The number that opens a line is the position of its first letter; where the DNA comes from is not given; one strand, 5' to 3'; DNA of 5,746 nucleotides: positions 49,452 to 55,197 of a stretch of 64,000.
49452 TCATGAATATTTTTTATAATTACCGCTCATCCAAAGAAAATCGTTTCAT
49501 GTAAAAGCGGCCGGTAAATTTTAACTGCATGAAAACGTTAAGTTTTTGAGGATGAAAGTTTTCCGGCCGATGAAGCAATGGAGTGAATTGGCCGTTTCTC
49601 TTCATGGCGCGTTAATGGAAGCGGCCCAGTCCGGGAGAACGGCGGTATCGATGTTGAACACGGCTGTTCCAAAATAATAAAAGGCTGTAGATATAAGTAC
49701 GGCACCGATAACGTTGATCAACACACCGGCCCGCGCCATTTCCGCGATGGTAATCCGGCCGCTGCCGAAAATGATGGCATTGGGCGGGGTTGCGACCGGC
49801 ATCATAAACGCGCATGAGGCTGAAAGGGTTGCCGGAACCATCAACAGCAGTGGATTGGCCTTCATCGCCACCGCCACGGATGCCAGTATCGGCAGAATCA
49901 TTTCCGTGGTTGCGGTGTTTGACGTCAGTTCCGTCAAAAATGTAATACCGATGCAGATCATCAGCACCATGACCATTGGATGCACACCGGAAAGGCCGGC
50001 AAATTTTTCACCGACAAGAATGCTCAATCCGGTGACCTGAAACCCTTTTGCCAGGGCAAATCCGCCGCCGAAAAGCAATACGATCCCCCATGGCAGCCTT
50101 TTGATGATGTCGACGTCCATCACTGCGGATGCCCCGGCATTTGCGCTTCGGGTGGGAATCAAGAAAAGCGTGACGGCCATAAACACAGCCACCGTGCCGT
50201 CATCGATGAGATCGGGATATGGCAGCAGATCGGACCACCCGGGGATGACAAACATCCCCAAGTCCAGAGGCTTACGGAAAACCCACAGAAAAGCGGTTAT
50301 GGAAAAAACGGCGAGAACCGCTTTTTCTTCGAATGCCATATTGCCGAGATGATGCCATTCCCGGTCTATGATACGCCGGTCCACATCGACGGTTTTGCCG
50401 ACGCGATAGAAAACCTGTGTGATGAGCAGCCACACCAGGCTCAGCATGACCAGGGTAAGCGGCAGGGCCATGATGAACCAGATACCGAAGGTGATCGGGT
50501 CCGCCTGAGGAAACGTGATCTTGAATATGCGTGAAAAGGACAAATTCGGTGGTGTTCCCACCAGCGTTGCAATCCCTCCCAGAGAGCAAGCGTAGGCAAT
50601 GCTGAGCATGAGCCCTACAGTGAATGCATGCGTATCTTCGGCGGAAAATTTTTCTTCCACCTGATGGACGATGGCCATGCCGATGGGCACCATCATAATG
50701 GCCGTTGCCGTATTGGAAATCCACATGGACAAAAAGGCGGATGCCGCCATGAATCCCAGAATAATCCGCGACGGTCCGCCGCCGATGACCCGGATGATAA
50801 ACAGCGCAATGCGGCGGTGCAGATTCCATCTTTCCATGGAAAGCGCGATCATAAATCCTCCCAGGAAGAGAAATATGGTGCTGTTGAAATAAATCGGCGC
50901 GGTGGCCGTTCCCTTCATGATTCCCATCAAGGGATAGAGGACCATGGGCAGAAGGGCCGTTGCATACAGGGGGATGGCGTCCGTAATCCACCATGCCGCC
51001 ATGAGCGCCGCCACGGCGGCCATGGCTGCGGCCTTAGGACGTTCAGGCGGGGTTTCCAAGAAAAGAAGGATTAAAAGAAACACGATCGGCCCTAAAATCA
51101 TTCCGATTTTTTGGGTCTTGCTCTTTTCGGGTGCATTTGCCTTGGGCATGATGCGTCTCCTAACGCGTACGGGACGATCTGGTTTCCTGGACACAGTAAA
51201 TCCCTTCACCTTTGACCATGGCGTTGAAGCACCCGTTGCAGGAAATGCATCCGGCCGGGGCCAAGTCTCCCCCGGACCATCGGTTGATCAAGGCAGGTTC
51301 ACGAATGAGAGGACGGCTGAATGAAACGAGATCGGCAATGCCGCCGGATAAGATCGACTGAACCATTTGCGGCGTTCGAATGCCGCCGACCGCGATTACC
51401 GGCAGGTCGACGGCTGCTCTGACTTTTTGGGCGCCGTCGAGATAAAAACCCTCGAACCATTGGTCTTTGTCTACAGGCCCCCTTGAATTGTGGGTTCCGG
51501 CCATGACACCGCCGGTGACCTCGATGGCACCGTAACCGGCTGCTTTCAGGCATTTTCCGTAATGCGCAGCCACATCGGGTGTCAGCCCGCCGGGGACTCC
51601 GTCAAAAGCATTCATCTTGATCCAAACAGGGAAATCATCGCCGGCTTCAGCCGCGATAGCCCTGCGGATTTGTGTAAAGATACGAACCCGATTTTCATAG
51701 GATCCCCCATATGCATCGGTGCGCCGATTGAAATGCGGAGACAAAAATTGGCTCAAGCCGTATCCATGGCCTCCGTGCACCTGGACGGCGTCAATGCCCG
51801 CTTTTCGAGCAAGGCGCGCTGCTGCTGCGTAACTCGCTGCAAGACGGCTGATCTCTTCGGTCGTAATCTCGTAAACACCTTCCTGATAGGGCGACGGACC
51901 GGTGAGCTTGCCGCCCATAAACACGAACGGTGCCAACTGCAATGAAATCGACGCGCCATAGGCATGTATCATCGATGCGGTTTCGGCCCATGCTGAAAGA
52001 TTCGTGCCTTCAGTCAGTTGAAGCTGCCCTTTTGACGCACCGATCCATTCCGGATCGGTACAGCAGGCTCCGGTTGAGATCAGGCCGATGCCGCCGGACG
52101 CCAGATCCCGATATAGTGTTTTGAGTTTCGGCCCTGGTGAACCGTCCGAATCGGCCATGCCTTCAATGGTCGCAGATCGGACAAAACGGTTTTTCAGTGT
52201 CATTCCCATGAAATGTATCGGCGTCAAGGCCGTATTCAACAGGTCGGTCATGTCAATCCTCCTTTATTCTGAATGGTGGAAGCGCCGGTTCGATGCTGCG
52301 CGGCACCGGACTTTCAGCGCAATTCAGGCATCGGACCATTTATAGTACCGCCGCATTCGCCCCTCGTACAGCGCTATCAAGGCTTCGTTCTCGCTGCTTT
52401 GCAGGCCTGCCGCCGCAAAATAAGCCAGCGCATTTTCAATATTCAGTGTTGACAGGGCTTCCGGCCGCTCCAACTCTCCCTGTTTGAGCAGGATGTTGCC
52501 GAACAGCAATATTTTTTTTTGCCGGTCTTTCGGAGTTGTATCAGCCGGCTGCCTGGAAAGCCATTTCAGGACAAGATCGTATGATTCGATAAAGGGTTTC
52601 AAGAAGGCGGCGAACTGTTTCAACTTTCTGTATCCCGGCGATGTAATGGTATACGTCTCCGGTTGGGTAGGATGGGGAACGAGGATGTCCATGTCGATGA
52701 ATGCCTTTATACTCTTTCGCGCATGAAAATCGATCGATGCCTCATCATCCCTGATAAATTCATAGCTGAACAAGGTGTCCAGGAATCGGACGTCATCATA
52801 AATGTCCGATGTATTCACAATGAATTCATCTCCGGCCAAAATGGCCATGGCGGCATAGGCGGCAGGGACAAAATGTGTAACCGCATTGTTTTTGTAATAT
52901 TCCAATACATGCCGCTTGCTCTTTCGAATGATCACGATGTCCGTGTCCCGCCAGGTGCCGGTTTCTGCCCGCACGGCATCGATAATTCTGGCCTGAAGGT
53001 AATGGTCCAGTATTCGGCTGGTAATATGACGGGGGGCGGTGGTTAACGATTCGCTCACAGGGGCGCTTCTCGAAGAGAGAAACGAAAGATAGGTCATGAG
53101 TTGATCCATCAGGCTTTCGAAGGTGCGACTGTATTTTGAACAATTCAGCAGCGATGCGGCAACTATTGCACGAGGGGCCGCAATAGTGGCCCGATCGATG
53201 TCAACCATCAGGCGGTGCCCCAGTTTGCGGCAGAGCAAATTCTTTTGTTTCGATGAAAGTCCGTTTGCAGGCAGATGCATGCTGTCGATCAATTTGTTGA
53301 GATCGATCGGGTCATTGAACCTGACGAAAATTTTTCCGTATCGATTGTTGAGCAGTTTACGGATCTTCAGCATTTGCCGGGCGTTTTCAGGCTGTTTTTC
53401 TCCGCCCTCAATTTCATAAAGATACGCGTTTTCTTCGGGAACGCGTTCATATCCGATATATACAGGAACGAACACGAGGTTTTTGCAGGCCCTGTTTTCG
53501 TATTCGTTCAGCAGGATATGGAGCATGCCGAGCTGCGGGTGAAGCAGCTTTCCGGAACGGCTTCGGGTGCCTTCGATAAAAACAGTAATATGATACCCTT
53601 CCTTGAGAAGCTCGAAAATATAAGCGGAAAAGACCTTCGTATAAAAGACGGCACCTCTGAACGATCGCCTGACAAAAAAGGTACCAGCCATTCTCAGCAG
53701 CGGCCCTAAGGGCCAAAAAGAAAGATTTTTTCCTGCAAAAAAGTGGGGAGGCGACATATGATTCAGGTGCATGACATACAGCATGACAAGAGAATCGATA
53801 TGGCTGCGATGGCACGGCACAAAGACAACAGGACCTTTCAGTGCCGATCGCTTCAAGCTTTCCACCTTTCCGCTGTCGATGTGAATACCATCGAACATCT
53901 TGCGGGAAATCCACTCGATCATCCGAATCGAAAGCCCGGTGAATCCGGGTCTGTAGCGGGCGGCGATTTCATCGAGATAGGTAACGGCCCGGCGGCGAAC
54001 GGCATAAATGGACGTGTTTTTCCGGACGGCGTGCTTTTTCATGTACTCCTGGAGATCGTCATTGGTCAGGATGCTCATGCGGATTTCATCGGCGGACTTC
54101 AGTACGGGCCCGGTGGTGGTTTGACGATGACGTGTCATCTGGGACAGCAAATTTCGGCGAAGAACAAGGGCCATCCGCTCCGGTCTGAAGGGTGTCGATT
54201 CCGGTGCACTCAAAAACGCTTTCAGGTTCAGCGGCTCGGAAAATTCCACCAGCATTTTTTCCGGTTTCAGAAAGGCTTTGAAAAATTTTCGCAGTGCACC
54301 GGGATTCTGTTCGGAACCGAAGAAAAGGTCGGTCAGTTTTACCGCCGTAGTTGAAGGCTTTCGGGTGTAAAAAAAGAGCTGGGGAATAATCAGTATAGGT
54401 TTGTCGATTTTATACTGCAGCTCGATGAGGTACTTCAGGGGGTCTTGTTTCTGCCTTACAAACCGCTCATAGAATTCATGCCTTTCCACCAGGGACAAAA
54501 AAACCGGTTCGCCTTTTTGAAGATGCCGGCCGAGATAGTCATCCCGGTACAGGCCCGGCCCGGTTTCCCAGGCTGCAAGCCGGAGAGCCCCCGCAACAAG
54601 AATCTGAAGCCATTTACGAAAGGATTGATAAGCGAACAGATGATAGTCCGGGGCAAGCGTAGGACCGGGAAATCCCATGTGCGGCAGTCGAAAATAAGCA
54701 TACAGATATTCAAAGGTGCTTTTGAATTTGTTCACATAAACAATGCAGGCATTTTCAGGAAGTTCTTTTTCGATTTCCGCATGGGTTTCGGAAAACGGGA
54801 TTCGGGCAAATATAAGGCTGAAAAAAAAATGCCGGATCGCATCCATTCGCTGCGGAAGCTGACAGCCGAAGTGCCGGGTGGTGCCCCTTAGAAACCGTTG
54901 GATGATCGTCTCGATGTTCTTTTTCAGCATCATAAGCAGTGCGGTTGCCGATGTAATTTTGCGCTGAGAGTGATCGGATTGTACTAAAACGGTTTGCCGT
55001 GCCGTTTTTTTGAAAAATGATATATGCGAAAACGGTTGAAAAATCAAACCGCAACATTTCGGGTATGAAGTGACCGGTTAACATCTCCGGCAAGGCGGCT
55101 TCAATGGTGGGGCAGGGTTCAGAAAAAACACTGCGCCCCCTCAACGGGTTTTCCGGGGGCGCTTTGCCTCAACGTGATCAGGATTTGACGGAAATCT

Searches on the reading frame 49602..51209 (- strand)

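Call 22: search_protein_families(library=ncbifam, proteins=[window:49602-51209:-], max_evalue=0.00001)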
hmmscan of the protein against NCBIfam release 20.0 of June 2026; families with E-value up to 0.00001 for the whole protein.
window:49602-51209:- (535 aa): 1 family
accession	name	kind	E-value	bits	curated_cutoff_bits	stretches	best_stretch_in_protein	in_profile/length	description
TIGR00785.1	dass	subfamily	3.3e-77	260.1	198.6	1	57-512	6-442/444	DASS family sodium-coupled anion symporter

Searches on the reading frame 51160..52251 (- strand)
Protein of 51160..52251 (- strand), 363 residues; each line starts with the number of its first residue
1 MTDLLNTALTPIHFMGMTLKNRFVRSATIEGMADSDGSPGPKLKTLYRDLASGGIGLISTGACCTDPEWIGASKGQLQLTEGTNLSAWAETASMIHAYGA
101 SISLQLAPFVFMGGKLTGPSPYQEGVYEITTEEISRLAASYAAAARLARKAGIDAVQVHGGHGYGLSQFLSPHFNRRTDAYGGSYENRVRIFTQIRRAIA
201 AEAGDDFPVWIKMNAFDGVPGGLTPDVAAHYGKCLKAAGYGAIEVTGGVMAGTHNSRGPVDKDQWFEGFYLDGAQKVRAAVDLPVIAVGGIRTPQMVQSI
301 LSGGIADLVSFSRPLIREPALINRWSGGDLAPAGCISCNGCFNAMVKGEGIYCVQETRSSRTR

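Call 17: search_protein_families(library=ncbifam, proteins=[window:51160-52251:-], max_evalue=0.00001)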
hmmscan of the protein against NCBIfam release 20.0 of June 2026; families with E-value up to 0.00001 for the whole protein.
window:51160-52251:- (363 aa): 8 families
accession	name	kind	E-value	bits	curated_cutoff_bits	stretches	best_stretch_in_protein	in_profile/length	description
NF041087.1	bile_acid_BaiCD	equivalog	4.9e-48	163.7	825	1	9-349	5-354/642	bile acid Fe-S flavoenzyme BaiCD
NF045592.1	bili_reduct_N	equivalog_domain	2.4e-47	161.8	425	2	125-355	128-362/363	bilirubin reductase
TIGR03997.1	mycofact_OYE_2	equivalog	9.1e-47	159.8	793.15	1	9-360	3-364/645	mycofactocin system FadH/OYE family oxidoreductase 2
NF045599.1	bili_reduct_long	exception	2.7e-46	158.1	750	2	126-355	129-363/641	bilirubin reductase, long form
NF006101.0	PRK08255.1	equivalog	7.2e-43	146.7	1078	1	127-320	539-725/768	bifunctional salicylyl-CoA 5-hydroxylase/oxidoreductase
NF010047.0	PRK13523.1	equivalog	1.1e-39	136.4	431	1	10-320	7-315/339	NADPH dehydrogenase NamA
NF007899.0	PRK10605.1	subfamily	2e-25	89.9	403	1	129-325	152-337/365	N-ethylmaleimide reductase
TIGR03996.1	mycofact_OYE_1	hypoth_equivalog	2.3e-19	69.4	627.9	1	45-354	38-351/633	mycofactocin system FadH/OYE family oxidoreductase 1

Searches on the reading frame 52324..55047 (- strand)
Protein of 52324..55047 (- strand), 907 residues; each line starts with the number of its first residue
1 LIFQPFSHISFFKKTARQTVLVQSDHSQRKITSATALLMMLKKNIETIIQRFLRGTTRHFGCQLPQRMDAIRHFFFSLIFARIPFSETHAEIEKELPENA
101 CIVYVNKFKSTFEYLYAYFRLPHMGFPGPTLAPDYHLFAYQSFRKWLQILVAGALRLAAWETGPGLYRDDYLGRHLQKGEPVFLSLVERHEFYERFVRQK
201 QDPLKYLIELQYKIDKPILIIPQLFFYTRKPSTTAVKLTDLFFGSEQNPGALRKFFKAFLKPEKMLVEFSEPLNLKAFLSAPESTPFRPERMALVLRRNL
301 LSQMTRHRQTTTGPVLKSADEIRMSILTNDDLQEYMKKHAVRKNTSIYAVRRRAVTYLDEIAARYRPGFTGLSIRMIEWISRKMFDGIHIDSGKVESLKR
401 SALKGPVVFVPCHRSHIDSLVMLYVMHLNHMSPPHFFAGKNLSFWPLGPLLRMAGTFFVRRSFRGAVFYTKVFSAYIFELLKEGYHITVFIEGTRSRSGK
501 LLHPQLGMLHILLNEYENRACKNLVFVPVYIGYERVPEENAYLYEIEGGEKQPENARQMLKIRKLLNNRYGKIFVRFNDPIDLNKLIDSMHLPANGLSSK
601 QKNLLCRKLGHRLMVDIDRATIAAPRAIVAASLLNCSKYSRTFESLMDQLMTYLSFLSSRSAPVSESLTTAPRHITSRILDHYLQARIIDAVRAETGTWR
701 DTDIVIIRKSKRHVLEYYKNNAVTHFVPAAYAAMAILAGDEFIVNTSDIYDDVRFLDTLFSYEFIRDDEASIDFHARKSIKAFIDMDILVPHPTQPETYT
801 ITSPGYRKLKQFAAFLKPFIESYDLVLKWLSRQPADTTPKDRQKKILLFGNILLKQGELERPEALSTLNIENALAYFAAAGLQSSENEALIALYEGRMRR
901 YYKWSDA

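Call 22: search_protein_families(library=ncbifam, proteins=[window:52324-55047:-], max_evalue=0.00001)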
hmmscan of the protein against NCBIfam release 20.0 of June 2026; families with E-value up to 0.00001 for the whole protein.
window:52324-55047:- (907 aa): 6 families
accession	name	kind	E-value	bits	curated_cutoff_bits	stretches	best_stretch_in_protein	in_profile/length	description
NF003441.0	PRK04974.1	equivalog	5.3e-116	388.8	610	1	200-835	101-729/823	glycerol-3-phosphate 1-O-acyltransferase PlsB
TIGR03703.1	plsB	equivalog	8.5e-115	385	618.5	1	204-835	95-719/799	glycerol-3-phosphate 1-O-acyltransferase PlsB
NF002886.0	PRK03355.1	equivalog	1.4e-77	261.9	721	1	230-884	90-744/787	glycerol-3-phosphate 1-O-acyltransferase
NF008883.0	PRK11915.1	equivalog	3.6e-46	158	698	1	314-781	27-484/621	lysophospholipid acyltransferase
TIGR00530.1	AGP_acyltrn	subfamily_domain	4.1e-11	42.7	102.95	1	396-511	5-116/130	1-acylglycerol-3-phosphate O-acyltransferase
NF052552.1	LyOrLpactfOlsARHOCB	equivalog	7.1e-07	28.5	300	1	423-588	98-252/271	lyso-ornithine lipid O-acyltransferase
